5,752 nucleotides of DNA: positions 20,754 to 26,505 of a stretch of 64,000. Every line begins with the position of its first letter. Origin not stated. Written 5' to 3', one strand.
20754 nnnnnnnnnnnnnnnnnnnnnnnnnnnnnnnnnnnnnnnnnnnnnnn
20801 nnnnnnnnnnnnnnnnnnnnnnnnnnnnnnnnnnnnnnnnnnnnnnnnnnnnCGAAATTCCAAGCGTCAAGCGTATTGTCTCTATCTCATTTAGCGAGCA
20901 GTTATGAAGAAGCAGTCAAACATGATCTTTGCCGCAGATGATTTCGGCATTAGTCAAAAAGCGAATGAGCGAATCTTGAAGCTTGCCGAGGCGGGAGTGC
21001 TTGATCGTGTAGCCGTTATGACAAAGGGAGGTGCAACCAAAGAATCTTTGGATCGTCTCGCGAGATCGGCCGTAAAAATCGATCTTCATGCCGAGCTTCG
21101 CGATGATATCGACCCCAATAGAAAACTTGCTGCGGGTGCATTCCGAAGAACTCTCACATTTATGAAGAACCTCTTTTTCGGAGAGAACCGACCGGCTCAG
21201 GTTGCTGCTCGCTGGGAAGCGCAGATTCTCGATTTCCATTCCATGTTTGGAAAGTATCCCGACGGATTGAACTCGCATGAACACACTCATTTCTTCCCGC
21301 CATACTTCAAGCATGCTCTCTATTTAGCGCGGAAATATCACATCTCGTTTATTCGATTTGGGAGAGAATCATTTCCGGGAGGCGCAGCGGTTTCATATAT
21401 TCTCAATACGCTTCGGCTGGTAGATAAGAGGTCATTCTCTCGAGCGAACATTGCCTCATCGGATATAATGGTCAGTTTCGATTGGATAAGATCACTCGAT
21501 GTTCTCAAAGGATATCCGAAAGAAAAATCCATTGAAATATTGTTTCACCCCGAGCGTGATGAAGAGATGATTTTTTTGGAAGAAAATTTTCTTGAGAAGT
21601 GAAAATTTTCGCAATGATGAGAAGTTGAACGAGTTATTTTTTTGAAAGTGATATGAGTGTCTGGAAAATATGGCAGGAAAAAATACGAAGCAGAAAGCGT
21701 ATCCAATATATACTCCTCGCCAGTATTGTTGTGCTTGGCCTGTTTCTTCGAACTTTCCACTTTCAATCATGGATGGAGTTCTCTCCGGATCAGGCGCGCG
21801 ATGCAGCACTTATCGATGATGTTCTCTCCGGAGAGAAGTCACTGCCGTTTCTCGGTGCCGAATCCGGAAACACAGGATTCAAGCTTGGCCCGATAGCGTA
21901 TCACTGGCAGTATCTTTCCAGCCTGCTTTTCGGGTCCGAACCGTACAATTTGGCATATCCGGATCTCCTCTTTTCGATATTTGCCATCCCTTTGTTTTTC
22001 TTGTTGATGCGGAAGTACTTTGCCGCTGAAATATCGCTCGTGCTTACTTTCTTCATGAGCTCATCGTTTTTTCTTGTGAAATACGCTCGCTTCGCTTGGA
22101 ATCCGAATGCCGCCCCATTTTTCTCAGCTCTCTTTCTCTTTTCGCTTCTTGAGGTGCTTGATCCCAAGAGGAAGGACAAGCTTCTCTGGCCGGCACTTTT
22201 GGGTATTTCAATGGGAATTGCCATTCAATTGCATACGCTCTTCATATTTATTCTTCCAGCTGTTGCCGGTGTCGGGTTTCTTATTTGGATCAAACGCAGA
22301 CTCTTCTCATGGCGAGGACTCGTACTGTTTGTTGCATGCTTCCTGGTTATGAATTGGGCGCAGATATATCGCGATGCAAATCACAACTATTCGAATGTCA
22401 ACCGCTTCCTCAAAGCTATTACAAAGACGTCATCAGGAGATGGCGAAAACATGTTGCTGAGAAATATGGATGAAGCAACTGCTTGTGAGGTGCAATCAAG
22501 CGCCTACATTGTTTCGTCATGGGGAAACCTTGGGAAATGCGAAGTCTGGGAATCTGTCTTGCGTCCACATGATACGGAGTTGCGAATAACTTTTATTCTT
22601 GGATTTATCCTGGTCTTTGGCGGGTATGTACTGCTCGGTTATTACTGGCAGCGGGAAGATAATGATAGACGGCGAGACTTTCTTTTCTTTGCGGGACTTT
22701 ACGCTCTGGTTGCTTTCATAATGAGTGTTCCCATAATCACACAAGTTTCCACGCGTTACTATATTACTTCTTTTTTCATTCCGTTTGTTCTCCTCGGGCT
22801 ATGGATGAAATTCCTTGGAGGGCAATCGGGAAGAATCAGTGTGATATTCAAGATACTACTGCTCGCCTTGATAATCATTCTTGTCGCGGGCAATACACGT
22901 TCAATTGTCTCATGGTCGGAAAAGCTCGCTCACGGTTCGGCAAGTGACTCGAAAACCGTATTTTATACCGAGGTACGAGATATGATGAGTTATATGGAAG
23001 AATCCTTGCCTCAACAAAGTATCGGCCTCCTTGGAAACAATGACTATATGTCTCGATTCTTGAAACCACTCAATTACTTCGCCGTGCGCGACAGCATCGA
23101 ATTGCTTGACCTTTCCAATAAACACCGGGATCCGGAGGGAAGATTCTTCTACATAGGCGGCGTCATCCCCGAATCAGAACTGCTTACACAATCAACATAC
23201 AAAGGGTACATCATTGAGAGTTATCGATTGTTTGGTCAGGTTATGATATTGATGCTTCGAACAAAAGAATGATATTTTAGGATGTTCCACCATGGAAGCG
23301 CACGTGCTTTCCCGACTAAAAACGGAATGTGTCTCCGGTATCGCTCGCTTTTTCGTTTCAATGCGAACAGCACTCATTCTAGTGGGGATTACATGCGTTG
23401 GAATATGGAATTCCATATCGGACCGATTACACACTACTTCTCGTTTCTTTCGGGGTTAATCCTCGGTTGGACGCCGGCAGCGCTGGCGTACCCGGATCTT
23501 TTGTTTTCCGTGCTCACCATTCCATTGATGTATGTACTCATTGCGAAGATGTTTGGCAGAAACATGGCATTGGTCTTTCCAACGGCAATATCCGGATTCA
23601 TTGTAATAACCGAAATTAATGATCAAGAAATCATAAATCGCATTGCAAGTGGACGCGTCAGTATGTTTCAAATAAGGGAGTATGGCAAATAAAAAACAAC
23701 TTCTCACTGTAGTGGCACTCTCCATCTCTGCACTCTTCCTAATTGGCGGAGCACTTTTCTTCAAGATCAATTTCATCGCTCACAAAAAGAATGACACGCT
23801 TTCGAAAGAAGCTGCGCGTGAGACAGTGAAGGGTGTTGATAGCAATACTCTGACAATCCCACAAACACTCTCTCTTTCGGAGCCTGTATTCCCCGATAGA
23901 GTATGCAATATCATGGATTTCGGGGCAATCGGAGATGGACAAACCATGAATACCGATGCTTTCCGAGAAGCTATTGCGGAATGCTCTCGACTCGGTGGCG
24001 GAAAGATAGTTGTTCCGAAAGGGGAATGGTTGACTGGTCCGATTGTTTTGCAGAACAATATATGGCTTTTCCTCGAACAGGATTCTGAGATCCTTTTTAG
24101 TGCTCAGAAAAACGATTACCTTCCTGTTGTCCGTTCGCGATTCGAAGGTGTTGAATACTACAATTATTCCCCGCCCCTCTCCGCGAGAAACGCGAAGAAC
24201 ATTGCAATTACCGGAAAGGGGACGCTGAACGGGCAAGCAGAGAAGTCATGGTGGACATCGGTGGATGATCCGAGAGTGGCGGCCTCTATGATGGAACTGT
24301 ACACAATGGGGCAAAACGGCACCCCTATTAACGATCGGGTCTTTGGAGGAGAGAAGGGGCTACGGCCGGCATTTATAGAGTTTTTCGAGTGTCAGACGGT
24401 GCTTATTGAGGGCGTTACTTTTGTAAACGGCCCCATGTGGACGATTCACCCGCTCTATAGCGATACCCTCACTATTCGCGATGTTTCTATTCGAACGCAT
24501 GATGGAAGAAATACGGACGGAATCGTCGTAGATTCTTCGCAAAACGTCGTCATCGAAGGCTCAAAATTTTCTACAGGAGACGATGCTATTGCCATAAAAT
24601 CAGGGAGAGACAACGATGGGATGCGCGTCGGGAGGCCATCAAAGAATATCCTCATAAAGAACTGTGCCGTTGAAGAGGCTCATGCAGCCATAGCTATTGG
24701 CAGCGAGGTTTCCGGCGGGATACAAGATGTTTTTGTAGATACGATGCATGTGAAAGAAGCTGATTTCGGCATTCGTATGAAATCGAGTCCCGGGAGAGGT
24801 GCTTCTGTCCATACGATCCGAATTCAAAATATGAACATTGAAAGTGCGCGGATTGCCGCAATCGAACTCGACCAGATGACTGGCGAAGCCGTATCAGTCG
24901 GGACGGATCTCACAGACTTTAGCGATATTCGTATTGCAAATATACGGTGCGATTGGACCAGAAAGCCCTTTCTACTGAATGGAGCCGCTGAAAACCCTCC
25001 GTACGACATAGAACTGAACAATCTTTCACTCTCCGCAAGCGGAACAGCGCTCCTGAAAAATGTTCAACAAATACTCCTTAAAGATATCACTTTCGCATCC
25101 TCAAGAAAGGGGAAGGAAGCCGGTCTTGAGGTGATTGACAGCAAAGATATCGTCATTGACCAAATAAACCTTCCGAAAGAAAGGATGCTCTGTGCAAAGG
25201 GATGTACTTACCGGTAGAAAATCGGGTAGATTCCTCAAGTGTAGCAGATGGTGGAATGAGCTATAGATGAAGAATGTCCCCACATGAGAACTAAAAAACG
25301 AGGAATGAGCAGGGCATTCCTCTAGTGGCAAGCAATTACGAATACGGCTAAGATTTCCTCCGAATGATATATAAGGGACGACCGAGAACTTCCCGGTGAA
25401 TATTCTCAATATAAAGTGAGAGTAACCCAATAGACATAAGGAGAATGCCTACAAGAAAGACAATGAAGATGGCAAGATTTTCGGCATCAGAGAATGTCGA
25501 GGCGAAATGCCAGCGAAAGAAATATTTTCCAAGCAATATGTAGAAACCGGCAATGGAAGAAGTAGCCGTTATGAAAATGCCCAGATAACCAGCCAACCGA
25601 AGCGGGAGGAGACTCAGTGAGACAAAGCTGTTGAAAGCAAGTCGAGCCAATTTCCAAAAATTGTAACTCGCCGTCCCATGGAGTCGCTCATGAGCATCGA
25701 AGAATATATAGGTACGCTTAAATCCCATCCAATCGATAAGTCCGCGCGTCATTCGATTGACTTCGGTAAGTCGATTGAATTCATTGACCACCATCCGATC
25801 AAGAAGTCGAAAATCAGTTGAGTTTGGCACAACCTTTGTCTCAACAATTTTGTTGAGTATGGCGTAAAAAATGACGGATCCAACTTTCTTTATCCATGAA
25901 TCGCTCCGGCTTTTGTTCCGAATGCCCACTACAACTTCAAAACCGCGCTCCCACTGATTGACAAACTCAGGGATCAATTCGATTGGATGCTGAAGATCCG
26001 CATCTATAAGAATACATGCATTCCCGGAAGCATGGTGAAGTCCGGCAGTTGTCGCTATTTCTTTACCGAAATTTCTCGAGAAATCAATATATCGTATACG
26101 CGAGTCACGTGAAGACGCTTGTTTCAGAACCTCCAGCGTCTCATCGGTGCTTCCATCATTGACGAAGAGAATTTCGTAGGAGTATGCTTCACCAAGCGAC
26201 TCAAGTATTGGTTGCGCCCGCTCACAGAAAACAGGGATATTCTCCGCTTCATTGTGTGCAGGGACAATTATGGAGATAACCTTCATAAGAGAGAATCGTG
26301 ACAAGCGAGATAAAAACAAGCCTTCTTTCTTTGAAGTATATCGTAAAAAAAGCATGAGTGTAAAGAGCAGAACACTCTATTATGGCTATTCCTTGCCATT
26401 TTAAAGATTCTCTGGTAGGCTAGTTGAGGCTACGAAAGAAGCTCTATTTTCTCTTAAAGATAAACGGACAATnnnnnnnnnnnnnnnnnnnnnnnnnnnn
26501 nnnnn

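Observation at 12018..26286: A 14 kb envelope-glycosylation locus holding one DE-type GT-C gene, four tandem ArnT/PMT-like GT-C paralogs and a fifth-copy remnant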

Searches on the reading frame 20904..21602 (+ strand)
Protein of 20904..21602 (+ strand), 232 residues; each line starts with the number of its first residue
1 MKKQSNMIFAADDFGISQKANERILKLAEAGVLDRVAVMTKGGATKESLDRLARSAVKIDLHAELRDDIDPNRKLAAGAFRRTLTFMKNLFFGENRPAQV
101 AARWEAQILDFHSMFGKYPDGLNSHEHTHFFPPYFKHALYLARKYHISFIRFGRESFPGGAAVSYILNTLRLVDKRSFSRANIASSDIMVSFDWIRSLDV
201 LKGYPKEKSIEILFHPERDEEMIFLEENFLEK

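Call 3: search_protein_families(library=pfam, proteins=[window:20904-21602:+], max_evalue=0.01)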
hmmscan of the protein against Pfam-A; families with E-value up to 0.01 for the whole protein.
window:20904-21602:+ (232 aa): 1 family
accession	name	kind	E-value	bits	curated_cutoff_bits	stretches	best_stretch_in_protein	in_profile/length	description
PF04794.17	YdjC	-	1.8e-28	100.6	29.7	1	7-218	2-229/266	YdjC-like protein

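Call 4: search_protein_families(library=ncbifam, proteins=[window:20904-21602:+], max_evalue=0.01)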
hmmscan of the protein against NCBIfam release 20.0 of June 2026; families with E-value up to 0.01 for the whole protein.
window:20904-21602:+ (232 aa): 2 families
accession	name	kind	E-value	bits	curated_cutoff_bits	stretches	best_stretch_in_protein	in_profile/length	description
NF002559.0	PRK02134.1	equivalog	1.7e-15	57.3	227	1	6-150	4-150/249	chitin disaccharide deacetylase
TIGR03473.1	HpnK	hypoth_equivalog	1.3e-12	47.6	232.6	1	6-156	3-161/283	hopanoid biosynthesis-associated protein HpnK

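Call 45: search_solved_structures(query=window:20904-21602:+, max_evalue=0.001, show_alignments=1)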
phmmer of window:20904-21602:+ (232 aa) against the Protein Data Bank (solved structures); distinct sequences matched with E-value up to 0.001: 2.
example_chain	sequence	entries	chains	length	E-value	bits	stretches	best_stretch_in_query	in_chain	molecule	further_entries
2i5i_A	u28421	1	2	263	2e-05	27.5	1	6-150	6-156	UPF0249 protein EF_3048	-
7vi8_A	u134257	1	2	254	5.7e-05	26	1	7-155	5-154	Chitooligosaccharide deacetylase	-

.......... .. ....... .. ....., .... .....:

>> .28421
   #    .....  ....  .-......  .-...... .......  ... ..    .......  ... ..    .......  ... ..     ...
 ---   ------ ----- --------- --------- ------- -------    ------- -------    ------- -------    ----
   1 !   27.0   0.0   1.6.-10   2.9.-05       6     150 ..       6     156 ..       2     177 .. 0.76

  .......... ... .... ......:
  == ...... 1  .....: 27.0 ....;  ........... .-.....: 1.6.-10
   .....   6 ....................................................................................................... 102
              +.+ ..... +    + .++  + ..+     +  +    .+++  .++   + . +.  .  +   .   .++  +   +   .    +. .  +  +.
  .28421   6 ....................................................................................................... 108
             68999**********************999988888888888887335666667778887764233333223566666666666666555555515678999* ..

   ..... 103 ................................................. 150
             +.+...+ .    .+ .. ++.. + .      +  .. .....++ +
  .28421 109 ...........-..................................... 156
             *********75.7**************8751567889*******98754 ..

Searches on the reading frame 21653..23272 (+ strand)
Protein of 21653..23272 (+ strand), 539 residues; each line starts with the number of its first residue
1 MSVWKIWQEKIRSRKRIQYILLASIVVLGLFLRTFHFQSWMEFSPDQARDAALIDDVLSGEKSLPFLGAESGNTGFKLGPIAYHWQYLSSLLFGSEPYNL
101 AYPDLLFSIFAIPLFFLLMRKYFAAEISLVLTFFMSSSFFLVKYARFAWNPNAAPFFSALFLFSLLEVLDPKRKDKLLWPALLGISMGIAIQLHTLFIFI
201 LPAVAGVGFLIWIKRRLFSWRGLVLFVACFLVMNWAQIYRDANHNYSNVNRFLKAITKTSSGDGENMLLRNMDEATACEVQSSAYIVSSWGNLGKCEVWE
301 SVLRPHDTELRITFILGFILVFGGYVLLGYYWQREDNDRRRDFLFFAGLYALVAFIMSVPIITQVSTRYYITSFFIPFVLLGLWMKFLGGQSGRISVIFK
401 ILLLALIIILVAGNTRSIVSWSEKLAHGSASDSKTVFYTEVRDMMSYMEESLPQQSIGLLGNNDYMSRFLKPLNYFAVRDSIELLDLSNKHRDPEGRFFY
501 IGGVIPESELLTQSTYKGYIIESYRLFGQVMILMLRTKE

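Call 3: search_protein_families(library=pfam, proteins=[window:21653-23272:+], max_evalue=0.01)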
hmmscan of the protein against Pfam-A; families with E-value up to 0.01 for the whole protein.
window:21653-23272:+ (539 aa): 1 family
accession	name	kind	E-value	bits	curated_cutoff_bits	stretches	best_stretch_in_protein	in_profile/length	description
PF13231.12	PMT_2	-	1.5e-06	29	26.1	1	80-233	4-153/160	Dolichyl-phosphate-mannose-protein mannosyltransferase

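Call 4: search_protein_families(library=ncbifam, proteins=[window:21653-23272:+], max_evalue=0.01)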
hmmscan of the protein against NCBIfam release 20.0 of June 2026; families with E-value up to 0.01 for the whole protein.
window:21653-23272:+ (539 aa): 2 families
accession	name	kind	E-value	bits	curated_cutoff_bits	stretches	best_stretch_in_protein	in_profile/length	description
TIGR03663.1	TIGR03663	subfamily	3.7e-06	26.2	126.25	0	79-215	52-184/435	flippase activity-associated protein Agl23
NF045746.1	MPN270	equivalog_domain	0.0077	16.5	150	1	316-387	7-79/95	MPN270 family protein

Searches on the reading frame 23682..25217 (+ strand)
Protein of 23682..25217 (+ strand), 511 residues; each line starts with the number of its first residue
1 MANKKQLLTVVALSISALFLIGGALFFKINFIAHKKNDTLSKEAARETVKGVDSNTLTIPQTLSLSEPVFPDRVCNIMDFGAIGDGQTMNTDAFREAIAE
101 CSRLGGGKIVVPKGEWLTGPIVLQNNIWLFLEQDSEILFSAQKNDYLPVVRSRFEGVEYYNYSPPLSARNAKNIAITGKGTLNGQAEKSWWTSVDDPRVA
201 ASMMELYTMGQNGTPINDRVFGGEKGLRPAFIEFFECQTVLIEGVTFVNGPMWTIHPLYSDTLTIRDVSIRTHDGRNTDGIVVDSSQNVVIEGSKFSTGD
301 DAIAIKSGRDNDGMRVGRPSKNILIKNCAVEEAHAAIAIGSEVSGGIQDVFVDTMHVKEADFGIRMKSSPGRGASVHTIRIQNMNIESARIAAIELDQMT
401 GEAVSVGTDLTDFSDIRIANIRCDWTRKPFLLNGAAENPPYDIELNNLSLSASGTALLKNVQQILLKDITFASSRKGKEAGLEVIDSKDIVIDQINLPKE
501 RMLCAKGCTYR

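Call 3: search_protein_families(library=pfam, proteins=[window:23682-25217:+], max_evalue=0.01)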
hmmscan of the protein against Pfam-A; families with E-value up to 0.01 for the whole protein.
window:23682-25217:+ (511 aa): 4 families
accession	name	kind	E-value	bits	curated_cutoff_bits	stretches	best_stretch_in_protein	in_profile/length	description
PF00295.23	Glyco_hydro_28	-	5.5e-32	111.6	22.9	1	228-462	90-319/324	Glycosyl hydrolases family 28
PF12708.12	Pect-lyase_RHGA_epim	-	2.8e-12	47.3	27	1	75-126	2-55/213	Rhamnogalacturonase A/epimerase, pectate lyase-like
PF13229.12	Beta_helix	-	1.2e-06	28.7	25.9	1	233-342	27-123/158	Right handed beta helix region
PF05048.19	NosD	-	0.0017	18.3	23.6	0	232-340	41-134/212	Periplasmic copper-binding protein (NosD)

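Call 4: search_protein_families(library=ncbifam, proteins=[window:23682-25217:+], max_evalue=0.01)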
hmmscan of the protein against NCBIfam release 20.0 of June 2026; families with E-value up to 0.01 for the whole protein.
window:23682-25217:+ (511 aa): 5 families
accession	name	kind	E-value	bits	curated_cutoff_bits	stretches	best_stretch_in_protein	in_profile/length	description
NF049892.1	AlphdgalacturondseBT4155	equivalog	3.8e-89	299.5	800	1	64-467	40-450/454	alpha-d-galacturonidase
NF051860.1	PolglcturonPglAAgro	equivalog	1.3e-53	182.4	600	2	228-391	226-392/502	polygalacturonase PglA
NF051861.1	PolglcturonPglBAgro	equivalog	7.5e-39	133.7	600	1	87-390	8-284/437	polygalacturonase PglB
NF049899.1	RhamgalacuronBT4153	equivalog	1e-38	133.2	650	1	76-454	48-412/432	rhamnogalacturonidase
NF049898.1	RhamgalacuronBT4146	equivalog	1.6e-30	106.2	500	1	77-331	1-228/445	rhamnogalacturonidase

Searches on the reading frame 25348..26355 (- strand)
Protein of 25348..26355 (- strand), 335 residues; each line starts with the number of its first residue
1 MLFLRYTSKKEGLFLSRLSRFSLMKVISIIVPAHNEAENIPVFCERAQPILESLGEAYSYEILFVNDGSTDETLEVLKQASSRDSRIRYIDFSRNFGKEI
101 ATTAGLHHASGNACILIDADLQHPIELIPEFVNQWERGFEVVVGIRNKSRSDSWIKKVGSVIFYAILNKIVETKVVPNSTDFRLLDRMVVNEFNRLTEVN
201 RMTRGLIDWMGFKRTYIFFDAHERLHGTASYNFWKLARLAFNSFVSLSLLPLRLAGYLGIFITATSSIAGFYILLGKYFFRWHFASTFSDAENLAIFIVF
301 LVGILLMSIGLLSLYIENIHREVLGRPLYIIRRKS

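Call 3: search_protein_families(library=pfam, proteins=[window:25348-26355:-], max_evalue=0.01)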
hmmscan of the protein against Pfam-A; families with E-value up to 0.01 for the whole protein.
window:25348-26355:- (335 aa): 4 families
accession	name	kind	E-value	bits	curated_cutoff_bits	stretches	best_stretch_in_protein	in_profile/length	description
PF00535.33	Glycos_transf_2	-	9.8e-31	107.4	23.3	1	28-191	1-165/168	Glycosyl transferase family 2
PF10111.15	Glyco_tranf_2_2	-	1.7e-05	24.9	27.3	1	59-120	29-91/276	Glycosyltransferase like family 2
PF13641.12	Glyco_tranf_2_3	-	0.0053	17.2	27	1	27-120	3-96/230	Glycosyltransferase like family 2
PF13704.12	Glyco_tranf_2_4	-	0.0089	16.9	27.5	0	61-120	21-81/98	Glycosyl transferase family 2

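Call 4: search_protein_families(library=ncbifam, proteins=[window:25348-26355:-], max_evalue=0.01)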
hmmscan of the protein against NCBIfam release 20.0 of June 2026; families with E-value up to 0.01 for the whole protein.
window:25348-26355:- (335 aa): 20 families
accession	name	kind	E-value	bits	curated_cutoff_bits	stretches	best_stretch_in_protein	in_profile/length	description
NF047588.1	GlcsyltransPgfSStrep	equivalog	8.7e-69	232.1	500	1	27-332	3-303/308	glycosyltransferase PgfS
NF007986.1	PRK10714.1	equivalog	3.3e-44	151.2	529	1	24-333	5-310/316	undecaprenyl-phosphate 4-deoxy-4-formamido-L-arabinose transferase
TIGR03937.1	PgaC_IcaA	equivalog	2.3e-15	56.4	422.3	1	22-120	42-135/407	poly-beta-1,6-N-acetyl-D-glucosamine synthase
NF041875.1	EPS_EpsD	equivalog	1.7e-10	40.8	370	1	27-143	1-112/325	exopolysaccharide biosynthesis glycosyltransferase EpsD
NF047683.1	TeichurnBiosyTuaG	equivalog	1.8e-10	40.9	400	1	25-122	6-98/252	teichuronic acid biosynthesis protein TuaG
TIGR04283.1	glyco_like_mftF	equivalog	7.9e-10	38.7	182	1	27-133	1-95/221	TIGR04283 family arsenosugar biosynthesis glycosyltransferase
NF007482.0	PRK10073.1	equivalog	7.9e-10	38.2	423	1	25-120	6-95/334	glycosyltransferase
TIGR04242.1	nodulat_NodC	equivalog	1.1e-07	31.2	550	1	19-158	42-181/395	chitooligosaccharide synthase NodC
NF041391.1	DPhHxTase_Halo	equivalog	1.3e-07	30.9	375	1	64-194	28-154/213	dolichyl-phosphate hexose transferase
NF045692.1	OglycostaseCruG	equivalog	3.2e-07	29.6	600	1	15-136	31-153/386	2'-O-glycosyltransferase CruG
NF010496.0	PRK13915.1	equivalog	4.3e-07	29.3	262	1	7-124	13-130/307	glucosyl-3-phosphoglycerate synthase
TIGR04182.1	glyco_TIGR04182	equivalog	2.6e-06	27.1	325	1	27-171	2-133/293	S-layer glycoprotein N-glycosyltransferase AglJ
TIGR03111.1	glyc2_xrt_Gpos1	hypoth_equivalog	6.2e-06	25.3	363.95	1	23-140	47-161/439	TIGR03111 family XrtG-associated glycosyltransferase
NF058614.1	PPMAGASynPpgS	equivalog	9.1e-06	25.2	370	1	29-158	4-130/226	polyprenyl-phospho-N-acetylgalactosaminyl synthase PpgS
NF050050.1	ProtGlycPglI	equivalog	2.5e-05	23.8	500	1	56-144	28-117/306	GalNAc(5)-diNAcBac-PP-undecaprenol beta-1,3-glucosyltransferase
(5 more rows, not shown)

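Call 7: find_encoding_contigs(protein=window:25348-26355:-, flank=10000, max_places=6)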
Protein window:25348-26355:- (335 aa): no gene with exactly this product is on record in the collection.

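Call 43: search_solved_structures(query=window:25348-26286:-, max_evalue=0.00001, show_alignments=1)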
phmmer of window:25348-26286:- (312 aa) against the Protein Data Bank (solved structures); distinct sequences matched with E-value up to 0.00001: 10.
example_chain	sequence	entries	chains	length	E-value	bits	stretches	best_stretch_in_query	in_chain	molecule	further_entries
5ekp_C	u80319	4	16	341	7.2e-70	238.9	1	4-308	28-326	Uncharacterized glycosyltransferase sll0501 | Glycosyltransferase sll0501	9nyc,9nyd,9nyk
9nye_A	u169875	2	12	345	7.5e-70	238.8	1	4-308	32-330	Glycosyltransferase sll0501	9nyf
5eke_A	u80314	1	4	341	9.5e-70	238.5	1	4-308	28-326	Uncharacterized glycosyltransferase sll0501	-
9hwj_A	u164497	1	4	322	4e-38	134.7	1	2-309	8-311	Undecaprenyl-phosphate 4-deoxy-4-formamido-L-arabinose transferase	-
9bhc_C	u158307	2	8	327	4.4e-38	134.5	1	2-309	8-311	Undecaprenyl-phosphate 4-deoxy-4-formamido-L-arabinose transferase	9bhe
8vxh_A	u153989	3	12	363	6.4e-38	134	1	2-309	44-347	Undecaprenyl-phosphate 4-deoxy-4-formamido-L-arabinose transferase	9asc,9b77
5mlz_A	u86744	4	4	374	5.5e-15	58.7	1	4-124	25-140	Dolichol monophosphate mannose synthase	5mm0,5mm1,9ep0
2z87_A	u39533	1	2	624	8.4e-07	31.8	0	3-80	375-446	Chondroitin synthase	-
2z86_A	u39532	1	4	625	8.5e-07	31.8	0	3-80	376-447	Chondroitin synthase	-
5hea_A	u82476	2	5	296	2e-06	30.6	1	3-97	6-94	Putative glycosyltransferase (GalT1)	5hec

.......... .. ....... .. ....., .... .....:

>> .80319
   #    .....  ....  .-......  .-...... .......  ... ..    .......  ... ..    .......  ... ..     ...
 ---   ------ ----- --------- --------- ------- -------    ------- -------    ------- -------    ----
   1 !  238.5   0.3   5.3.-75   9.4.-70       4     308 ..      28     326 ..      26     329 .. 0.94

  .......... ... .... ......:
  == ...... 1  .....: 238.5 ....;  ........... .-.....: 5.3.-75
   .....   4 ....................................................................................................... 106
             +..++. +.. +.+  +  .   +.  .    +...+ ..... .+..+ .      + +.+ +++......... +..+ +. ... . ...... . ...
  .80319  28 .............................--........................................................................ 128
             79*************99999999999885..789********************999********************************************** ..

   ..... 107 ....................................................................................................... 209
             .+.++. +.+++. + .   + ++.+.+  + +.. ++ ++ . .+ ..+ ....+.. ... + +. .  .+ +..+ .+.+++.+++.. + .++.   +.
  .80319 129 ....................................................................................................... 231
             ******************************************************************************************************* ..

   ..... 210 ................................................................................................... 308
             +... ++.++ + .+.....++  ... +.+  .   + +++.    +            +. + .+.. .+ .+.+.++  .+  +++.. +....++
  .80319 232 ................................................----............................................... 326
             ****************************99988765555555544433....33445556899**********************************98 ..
